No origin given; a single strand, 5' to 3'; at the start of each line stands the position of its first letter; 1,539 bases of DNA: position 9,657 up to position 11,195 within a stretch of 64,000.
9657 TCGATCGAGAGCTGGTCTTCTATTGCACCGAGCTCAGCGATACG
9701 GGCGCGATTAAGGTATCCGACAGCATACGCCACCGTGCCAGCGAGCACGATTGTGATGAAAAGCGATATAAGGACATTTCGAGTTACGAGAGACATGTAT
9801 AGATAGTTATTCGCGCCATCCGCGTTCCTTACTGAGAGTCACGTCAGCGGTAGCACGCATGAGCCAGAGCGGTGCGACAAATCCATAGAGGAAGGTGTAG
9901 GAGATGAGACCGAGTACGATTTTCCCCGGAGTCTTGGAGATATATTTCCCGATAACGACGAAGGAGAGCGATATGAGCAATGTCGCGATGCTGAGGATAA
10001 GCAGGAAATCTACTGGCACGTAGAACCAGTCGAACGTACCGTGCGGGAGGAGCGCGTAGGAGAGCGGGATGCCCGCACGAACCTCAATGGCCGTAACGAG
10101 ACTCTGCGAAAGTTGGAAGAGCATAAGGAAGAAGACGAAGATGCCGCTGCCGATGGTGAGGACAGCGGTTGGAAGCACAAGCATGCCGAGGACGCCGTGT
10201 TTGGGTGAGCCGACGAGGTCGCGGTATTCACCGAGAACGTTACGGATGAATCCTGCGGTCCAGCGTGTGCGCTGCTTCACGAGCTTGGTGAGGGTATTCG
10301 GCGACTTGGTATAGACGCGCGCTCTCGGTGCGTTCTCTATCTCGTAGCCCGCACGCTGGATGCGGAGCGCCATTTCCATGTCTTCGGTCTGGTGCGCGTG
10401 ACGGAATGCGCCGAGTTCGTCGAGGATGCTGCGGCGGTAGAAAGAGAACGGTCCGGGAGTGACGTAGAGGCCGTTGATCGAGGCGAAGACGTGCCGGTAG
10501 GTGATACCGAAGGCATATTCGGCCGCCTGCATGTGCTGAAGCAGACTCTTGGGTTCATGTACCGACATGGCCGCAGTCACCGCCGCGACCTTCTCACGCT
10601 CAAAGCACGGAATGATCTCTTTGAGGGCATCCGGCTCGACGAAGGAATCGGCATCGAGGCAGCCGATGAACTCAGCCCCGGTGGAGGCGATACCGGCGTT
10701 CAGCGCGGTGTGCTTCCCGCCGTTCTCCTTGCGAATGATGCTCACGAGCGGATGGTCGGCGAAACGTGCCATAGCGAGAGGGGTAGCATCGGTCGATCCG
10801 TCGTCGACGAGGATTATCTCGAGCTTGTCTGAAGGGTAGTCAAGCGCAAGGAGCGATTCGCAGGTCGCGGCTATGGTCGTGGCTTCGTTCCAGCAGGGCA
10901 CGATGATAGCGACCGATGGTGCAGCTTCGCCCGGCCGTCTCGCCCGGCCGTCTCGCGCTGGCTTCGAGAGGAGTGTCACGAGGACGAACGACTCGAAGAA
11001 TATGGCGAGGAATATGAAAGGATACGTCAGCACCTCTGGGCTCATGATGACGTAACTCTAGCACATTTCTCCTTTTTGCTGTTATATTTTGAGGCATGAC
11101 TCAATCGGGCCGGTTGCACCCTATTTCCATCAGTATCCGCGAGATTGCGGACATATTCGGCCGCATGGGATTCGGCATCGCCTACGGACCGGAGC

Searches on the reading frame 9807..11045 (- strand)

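Call 3: search_protein_families(library=pfam, proteins=[window:9807-11045:-], max_evalue=0.01)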
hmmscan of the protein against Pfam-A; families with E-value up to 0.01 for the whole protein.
window:9807-11045:- (412 aa): 6 families
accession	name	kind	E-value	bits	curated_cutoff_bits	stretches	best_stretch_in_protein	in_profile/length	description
PF13641.12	Glyco_tranf_2_3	-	2.8e-36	126.1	27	1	43-264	1-229/230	Glycosyltransferase like family 2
PF00535.33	Glycos_transf_2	-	2.2e-30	106.2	23.3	1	47-211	2-167/168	Glycosyl transferase family 2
PF13632.12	Glyco_trans_2_3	-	3.9e-28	99.1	27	1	127-328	2-183/198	Glycosyl transferase family group 2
PF13506.12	Glyco_transf_21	-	5.9e-14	52.3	21.7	1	111-263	18-173/174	Glycosyl transferase family 21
PF03142.21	Chitin_synth_2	-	4.9e-09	35.8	27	1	118-205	196-286/527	Chitin synthase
PF10111.15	Glyco_tranf_2_2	-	2e-05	24.7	27.3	1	68-249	23-219/276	Glycosyltransferase like family 2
